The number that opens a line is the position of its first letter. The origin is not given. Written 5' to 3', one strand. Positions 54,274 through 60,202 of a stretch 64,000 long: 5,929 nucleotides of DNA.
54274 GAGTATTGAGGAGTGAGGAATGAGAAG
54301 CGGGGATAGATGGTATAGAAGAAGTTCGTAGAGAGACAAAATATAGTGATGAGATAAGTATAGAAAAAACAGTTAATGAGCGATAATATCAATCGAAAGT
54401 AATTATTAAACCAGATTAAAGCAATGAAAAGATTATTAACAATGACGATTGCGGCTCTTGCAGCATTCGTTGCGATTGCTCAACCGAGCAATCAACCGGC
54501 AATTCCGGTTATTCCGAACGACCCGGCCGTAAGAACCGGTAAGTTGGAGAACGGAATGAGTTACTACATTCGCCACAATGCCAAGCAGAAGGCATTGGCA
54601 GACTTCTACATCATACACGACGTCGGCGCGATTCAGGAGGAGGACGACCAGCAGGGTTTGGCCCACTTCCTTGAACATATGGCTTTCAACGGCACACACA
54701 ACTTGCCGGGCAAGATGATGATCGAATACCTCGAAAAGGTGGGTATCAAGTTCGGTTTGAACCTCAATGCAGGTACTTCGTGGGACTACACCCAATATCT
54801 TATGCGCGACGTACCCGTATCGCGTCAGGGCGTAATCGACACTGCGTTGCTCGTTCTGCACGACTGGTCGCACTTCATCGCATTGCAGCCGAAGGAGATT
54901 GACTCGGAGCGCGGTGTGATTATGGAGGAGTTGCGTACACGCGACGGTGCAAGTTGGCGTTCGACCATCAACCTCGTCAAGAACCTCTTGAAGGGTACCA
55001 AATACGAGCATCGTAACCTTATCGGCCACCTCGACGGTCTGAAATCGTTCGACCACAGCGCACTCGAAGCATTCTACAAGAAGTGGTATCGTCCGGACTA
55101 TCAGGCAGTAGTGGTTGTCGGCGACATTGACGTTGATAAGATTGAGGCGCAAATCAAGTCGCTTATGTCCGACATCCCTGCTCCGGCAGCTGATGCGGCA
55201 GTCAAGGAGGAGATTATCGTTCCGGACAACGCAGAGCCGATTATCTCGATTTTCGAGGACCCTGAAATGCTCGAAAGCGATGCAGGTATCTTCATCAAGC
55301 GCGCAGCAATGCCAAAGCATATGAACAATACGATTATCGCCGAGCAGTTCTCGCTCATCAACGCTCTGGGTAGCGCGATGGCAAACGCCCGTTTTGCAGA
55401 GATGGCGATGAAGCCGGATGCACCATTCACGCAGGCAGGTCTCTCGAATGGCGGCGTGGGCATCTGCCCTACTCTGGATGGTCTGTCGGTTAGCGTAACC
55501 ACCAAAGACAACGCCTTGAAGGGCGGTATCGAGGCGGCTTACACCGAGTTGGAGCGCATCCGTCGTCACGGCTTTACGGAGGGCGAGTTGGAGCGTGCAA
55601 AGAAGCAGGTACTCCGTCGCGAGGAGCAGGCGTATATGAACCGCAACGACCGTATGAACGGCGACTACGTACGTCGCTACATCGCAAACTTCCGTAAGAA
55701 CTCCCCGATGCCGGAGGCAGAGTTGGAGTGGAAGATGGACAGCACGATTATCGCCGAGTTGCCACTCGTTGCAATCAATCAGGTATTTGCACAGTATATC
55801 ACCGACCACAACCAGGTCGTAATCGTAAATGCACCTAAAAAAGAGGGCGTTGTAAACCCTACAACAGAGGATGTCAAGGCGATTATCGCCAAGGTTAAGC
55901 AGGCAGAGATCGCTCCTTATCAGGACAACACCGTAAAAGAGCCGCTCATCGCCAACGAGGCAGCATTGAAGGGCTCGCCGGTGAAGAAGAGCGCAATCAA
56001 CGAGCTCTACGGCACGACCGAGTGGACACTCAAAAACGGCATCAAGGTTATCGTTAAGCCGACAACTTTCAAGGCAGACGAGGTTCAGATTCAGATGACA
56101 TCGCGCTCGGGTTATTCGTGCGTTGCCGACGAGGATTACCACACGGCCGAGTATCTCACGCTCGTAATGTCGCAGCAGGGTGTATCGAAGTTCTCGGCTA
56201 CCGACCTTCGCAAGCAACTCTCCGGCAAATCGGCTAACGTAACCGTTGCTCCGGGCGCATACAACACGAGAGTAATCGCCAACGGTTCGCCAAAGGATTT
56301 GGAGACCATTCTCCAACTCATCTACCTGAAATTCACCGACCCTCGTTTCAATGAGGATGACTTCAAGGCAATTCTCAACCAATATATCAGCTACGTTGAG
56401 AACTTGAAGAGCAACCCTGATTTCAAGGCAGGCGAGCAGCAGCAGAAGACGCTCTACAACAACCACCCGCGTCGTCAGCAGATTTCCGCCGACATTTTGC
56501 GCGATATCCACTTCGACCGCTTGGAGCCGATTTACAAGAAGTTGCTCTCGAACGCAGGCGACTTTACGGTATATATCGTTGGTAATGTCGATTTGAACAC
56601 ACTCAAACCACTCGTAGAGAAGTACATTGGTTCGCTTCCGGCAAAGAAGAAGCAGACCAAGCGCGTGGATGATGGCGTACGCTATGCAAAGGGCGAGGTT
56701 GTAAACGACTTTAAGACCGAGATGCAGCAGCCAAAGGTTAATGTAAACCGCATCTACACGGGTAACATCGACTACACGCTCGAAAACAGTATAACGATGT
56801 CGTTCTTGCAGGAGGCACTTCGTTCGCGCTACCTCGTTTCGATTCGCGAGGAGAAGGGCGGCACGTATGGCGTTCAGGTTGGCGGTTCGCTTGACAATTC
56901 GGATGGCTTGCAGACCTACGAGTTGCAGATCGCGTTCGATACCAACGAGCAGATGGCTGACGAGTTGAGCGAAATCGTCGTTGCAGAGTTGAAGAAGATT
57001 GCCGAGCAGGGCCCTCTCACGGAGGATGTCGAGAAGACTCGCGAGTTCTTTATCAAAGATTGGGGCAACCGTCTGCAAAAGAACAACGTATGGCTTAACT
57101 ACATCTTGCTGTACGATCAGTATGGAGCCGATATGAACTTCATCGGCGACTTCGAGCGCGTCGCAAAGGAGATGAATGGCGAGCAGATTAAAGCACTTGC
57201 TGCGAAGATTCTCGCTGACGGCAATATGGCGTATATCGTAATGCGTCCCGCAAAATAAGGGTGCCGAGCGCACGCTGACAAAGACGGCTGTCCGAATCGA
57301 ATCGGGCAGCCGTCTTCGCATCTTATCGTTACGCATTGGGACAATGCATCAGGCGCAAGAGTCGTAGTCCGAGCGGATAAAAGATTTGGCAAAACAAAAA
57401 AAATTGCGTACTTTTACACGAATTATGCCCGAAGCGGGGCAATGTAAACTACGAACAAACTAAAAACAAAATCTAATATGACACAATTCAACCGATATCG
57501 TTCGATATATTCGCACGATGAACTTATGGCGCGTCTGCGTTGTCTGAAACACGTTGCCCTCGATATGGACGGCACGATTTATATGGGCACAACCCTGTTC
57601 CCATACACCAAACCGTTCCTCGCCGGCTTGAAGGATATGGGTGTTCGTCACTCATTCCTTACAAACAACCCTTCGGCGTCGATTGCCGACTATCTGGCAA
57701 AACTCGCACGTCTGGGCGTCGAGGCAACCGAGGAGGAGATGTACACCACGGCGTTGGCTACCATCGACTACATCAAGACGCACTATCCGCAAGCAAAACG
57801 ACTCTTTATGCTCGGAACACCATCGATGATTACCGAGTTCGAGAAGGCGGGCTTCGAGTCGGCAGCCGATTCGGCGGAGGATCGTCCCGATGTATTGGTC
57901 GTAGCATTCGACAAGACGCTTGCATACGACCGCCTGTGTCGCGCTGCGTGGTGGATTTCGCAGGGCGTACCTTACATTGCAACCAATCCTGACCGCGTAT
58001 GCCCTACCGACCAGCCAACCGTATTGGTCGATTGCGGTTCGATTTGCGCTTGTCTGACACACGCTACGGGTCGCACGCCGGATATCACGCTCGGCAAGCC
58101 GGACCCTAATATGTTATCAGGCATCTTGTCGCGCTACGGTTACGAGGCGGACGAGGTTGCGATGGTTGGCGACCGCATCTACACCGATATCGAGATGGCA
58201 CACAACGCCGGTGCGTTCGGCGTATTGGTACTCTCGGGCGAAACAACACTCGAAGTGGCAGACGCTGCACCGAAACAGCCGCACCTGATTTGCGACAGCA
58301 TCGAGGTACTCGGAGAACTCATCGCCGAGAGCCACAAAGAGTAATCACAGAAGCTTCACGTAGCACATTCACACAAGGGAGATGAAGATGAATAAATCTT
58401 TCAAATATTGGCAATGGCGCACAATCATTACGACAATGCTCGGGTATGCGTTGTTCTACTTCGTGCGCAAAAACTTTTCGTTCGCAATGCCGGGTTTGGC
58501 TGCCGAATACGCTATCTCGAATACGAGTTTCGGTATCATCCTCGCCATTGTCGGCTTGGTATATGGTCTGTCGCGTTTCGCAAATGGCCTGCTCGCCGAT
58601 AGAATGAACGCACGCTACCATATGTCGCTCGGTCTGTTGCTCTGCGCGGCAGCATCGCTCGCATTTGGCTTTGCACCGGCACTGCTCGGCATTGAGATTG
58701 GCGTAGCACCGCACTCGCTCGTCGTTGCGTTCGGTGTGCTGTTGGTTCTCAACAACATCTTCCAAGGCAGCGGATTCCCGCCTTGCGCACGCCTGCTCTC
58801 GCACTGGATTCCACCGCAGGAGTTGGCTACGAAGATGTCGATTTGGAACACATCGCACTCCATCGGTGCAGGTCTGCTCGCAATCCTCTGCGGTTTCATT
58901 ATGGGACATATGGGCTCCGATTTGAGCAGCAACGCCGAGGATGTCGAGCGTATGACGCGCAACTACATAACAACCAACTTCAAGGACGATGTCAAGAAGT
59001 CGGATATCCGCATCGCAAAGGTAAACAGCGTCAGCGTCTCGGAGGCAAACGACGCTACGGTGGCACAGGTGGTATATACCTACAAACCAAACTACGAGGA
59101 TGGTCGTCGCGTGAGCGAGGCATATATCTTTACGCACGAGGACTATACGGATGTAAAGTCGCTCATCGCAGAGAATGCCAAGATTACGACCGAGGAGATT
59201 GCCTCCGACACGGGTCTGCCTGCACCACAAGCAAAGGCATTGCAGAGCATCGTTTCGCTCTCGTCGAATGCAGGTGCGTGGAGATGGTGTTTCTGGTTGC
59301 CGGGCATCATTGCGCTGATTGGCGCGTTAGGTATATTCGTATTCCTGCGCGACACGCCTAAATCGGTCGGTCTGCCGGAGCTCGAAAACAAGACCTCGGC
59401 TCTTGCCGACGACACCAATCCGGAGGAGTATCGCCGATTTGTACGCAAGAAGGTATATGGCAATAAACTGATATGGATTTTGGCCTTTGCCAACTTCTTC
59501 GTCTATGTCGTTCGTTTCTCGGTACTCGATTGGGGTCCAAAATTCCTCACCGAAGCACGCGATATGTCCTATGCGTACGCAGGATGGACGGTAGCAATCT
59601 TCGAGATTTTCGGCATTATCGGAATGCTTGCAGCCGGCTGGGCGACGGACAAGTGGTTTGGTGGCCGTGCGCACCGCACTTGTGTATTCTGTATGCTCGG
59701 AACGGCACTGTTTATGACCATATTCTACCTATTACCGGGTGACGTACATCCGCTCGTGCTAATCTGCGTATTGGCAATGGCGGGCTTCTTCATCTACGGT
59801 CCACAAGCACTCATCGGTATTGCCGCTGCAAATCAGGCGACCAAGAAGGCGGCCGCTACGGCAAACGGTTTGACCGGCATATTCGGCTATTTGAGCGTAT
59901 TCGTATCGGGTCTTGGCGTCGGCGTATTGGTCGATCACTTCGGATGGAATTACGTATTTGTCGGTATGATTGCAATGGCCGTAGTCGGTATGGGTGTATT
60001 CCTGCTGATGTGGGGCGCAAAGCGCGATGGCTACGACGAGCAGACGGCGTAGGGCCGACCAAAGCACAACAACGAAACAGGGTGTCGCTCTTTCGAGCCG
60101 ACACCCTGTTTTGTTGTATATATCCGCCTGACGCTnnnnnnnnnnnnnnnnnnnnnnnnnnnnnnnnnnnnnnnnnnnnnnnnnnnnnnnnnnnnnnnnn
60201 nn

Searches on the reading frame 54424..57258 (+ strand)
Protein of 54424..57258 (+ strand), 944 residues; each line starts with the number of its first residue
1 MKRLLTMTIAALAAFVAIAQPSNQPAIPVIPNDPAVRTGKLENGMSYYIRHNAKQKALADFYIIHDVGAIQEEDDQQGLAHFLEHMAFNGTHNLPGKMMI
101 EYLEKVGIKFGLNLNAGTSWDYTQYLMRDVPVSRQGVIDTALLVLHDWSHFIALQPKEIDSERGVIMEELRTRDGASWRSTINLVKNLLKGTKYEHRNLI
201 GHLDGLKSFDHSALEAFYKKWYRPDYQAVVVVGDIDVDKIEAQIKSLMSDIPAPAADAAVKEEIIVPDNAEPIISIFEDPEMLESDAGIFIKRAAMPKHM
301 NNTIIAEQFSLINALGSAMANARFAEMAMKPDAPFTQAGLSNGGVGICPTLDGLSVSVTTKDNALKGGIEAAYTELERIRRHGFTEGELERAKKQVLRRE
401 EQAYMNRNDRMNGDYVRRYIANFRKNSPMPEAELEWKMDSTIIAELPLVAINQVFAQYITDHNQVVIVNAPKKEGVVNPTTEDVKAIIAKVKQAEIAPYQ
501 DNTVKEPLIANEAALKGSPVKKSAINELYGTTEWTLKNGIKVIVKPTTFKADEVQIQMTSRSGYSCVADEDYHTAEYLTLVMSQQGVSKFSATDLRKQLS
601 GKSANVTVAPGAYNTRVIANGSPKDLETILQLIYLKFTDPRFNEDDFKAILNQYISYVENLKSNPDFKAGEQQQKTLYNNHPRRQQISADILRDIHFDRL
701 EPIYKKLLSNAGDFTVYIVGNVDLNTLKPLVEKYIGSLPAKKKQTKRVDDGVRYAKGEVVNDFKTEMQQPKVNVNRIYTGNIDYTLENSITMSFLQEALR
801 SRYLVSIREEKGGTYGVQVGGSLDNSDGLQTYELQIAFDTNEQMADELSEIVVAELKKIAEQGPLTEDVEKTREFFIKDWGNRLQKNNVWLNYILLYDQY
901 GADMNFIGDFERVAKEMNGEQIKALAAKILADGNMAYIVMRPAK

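Call 26: search_protein_families(library=ncbifam, proteins=[window:54424-57258:+])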
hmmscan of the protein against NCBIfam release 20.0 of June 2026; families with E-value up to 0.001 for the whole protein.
window:54424-57258:+ (944 aa): 4 families
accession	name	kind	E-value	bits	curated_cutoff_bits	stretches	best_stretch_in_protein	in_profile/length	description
NF047421.1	YfmH_fam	equivalog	2.7e-17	63.1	250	1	74-246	57-216/425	EF-P 5-aminopentanol modification-associated protein YfmH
NF011681.0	PRK15101.1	equivalog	8.7e-15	53.8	765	1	37-253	45-257/961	pitrilysin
NF047422.1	YfmF_fam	equivalog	1.2e-13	50.7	285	2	637-930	114-402/412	EF-P 5-aminopentanol modification-associated protein YfmF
TIGR02110.1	PQQ_syn_pqqF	equivalog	4.4e-05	22.4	320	1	41-223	5-182/697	pyrroloquinoline quinone biosynthesis protein PqqF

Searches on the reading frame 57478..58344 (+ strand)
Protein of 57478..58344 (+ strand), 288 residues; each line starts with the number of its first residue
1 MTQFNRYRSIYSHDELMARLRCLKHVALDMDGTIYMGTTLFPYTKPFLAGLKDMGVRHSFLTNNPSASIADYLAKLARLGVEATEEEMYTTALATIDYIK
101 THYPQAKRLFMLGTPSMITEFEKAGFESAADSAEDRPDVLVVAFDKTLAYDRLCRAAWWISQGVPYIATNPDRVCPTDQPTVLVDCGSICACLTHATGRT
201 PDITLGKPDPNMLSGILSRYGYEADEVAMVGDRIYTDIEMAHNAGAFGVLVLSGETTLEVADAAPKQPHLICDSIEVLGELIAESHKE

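Call 26: search_protein_families(library=ncbifam, proteins=[window:57478-58344:+])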
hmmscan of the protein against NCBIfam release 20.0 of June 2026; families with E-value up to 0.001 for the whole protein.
window:57478-58344:+ (288 aa): 22 families
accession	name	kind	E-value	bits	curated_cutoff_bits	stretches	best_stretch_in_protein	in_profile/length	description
TIGR01457.1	HAD-SF-IIA-hyp2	hypoth_equivalog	4.9e-42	144.1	247.65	1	27-275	5-246/249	TIGR01457 family HAD-type hydrolase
NF053752.1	TK1734_fam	exception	1.5e-40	139.1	475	1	27-280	4-257/260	2-phosphoglycolate phosphatase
TIGR01452.1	PGP_euk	subfamily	8.7e-40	136.9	201.95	1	26-263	5-258/279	phosphoglycolate/pyridoxal phosphate family phosphatase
NF007762.0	PRK10444.1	equivalog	7.2e-39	133.8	368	1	23-275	3-244/250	HAD-IIA family hydrolase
TIGR01460.1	HAD-SF-IIA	subfamily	2.8e-38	132.1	100.15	1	26-254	1-246/246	HAD-IIA family hydrolase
TIGR01458.1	HAD-SF-IIA-hyp3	hypoth_equivalog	2.4e-17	63.1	175.95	1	24-282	2-254/257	TIGR01458 family HAD-type hydrolase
TIGR01459.1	HAD-SF-IIA-hyp4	hypoth_equivalog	3.5e-12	46.2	103.75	1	28-252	13-241/242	TIGR01459 family HAD-type hydrolase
TIGR02253.1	CTE7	subfamily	2.4e-09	37.3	169.75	1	202-271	145-213/221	TIGR02253 family HAD-type hydrolase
TIGR01662.1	HAD-SF-IIIA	subfamily_domain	1.1e-08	35.3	44.6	1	202-252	88-139/141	HAD-IIIA family hydrolase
TIGR01656.1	Histidinol-ppas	subfamily_domain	2.3e-08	34.1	84.15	1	203-251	98-146/149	histidinol-phosphate phosphatase domain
NF006506.0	PRK08942.1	equivalog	1.3e-07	31.4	178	1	188-284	87-179/182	D-glycero-beta-D-manno-heptose 1,7-bisphosphate 7-phosphatase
TIGR01668.1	YqeG_hyp_ppase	hypoth_equivalog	1.5e-07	31.1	89.1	1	209-257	93-141/170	YqeG family HAD IIIA-type phosphatase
NF009697.0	PRK13222.1-4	equivalog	3e-07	30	327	0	32-76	87-131/232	phosphoglycolate phosphatase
NF009695.0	PRK13222.1-2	equivalog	2.3e-06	27.2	225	0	207-283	150-223/226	phosphoglycolate phosphatase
TIGR01449.2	PGP_bact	equivalog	5.4e-06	26.1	180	0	203-280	137-211/213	phosphoglycolate phosphatase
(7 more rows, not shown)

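Call 95: search_solved_structures(query=window:57478-58344:+, max_evalue=1e-8)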
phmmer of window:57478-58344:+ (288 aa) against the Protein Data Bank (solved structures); distinct sequences matched with E-value up to 1e-8: 30.
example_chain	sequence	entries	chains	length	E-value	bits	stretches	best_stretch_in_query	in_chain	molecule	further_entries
1vjr_A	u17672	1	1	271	3.7e-53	183.7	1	25-276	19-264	4-nitrophenylphosphatase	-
1pw5_A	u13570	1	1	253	1.2e-52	182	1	26-272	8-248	nagD protein, putative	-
2c4n_A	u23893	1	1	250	2.6e-35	125.2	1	23-276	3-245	PROTEIN NAGD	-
1yv9_A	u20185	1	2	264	3.3e-34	121.6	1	27-276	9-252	hydrolase, haloacid dehalogenase family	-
1zjj_A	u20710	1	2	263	4e-32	114.7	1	26-277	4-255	hypothetical protein PH1952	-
3qgm_A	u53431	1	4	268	4.9e-32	114.5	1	24-264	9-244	p-nitrophenyl phosphatase (Pho2)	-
4jdp_A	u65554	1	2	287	5.8e-32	114.2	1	24-264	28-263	p-nitrophenyl phosphatase (Pho2)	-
3pdw_A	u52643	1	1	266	3e-31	111.9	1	20-274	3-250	Uncharacterized hydrolase yutF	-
4ift_A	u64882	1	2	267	3e-30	108.6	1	20-271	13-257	Thermostable NPPase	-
4ig4_A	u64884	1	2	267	8.1e-30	107.2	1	20-271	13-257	Thermostable NPPase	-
4kn8_A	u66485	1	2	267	1.8e-29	106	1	20-271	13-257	Thermostable NPPase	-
3epr_A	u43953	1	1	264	2.3e-29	105.7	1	24-276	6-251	Hydrolase, haloacid dehalogenase-like family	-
1wvi_A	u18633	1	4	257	8.4e-29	103.8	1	25-275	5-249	putative phosphatases involved in N-acetyl-glucosamine catabolism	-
4o8c_A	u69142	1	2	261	1.8e-28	102.8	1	25-271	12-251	Thermostable NPPase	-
1ys9_A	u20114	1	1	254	1.4e-27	99.8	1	26-275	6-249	Protein SPy1043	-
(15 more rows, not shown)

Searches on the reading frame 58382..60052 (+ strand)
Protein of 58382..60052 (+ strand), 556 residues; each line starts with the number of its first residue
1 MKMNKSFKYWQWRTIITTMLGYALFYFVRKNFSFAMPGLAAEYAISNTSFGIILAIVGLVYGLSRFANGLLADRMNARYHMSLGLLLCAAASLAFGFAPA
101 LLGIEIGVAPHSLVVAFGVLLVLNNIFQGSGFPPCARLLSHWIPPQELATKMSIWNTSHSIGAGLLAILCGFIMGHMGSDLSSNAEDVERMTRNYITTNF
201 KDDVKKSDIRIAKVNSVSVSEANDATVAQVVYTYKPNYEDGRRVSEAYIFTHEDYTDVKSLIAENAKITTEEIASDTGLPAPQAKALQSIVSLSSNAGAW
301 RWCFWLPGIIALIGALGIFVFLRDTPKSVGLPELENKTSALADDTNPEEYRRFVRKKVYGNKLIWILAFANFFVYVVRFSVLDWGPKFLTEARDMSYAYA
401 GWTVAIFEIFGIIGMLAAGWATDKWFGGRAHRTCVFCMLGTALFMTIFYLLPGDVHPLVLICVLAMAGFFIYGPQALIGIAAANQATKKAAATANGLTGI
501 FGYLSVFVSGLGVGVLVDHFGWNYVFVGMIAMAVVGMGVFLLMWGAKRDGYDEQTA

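Call 26: search_protein_families(library=ncbifam, proteins=[window:58382-60052:+])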
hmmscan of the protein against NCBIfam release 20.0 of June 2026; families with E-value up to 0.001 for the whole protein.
window:58382-60052:+ (556 aa): 12 families
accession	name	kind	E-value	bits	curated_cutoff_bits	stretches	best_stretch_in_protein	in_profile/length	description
TIGR00881.1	2A0104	subfamily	2.1e-96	323.3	407.75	2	297-526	146-379/379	phosphoglycerate transporter protein PgtP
TIGR00712.1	glpT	equivalog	1.7e-91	307.5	632.55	2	298-544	184-435/440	glycerol-3-phosphate transporter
NF008433.0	PRK11273.1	equivalog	2.3e-87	294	748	2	298-542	184-433/452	glycerol-3-phosphate transporter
NF008661.1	PRK11663.1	subfamily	3.5e-82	276.7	564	2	290-542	173-428/439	MFS transporter family glucose-6-phosphate receptor UhpC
NF047787.1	PhglyTportPgtP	equivalog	2.4e-50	171.6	750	2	3-180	19-183/451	phosphoglycerate transporter PgtP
NF007107.1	PRK09556.1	equivalog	2.7e-46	158.5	497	2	304-539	195-445/469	hexose-6-phosphate:phosphate antiporter UhpT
TIGR00893.1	2A0114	subfamily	2e-29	102.7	395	2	296-541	146-397/399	D-galactonate transporter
TIGR00886.1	2A0108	subfamily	1.4e-11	44.1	311.7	2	296-502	161-364/368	NarK family nitrate/nitrite MFS transporter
NF038246.1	bile_salt_MFS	equivalog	7.1e-10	38.3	400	1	299-542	162-402/408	conjugated bile salt MFS transporter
TIGR00895.1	2A0115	subfamily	1.1e-08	34.4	418.55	2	4-177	8-168/398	aromatic acid/H+ symport family MFS transporter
NF049980.1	SfMCT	equivalog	1.1e-07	30.9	320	1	302-466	157-313/378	L-lactate MFS transporter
TIGR00894.1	2A0114euk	subfamily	2.9e-06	26.1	626.45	0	42-176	70-193/465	Na(+)-dependent inorganic phosphate cotransporter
